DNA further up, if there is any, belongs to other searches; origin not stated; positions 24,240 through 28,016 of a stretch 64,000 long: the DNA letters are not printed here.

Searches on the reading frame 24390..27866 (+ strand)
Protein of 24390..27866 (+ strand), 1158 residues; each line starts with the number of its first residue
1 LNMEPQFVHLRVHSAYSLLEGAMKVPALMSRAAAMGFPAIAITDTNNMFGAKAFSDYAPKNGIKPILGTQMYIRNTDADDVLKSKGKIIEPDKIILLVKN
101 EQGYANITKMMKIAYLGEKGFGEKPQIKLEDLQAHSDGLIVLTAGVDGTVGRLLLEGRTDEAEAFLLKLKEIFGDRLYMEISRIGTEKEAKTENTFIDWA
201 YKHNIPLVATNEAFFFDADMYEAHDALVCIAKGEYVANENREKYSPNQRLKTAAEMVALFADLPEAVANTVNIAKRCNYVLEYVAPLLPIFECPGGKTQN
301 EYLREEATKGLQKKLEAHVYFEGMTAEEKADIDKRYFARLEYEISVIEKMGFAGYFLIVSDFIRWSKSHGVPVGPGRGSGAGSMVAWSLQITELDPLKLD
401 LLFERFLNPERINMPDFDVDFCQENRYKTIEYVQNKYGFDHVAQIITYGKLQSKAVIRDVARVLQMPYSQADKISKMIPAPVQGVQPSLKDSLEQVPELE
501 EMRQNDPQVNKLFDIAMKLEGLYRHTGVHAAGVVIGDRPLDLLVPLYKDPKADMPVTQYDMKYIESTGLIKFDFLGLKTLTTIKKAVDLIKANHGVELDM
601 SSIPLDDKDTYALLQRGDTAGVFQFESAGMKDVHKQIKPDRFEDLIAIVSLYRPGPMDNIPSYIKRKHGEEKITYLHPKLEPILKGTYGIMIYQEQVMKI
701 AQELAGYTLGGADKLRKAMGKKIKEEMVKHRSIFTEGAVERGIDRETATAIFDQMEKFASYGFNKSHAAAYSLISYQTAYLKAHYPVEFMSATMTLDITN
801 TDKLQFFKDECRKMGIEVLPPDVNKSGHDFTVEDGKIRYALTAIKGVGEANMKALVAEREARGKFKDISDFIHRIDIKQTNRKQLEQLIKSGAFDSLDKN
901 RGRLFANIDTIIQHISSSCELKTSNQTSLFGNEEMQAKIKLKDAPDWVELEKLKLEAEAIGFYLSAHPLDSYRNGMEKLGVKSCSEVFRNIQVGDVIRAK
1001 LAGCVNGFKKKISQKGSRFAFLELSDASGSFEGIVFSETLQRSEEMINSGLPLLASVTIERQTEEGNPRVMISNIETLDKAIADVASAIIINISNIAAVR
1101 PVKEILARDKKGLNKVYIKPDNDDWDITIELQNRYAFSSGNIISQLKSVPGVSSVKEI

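Call 78: search_protein_families(library=pfam, proteins=[window:24390-27866:+], max_evalue=0.00001)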
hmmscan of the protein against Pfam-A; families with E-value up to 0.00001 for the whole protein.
window:24390-27866:+ (1158 aa): 4 families
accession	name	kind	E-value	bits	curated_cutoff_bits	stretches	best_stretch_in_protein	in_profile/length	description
PF07733.18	DNA_pol3_alpha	-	3.6e-101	338.6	23.9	1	301-576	1-260/260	Bacterial DNA polymerase III alpha NTPase domain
PF17657.6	DNA_pol3_finger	-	1.4e-70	236.4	22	1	579-742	1-166/166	Bacterial DNA polymerase III alpha subunit finger domain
PF02811.25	PHP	-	3.8e-45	154.6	26.4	1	9-183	1-163/164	PHP domain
PF14579.12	HHH_6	-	4.2e-34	117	25.6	1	815-903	1-89/90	Helix-hairpin-helix motif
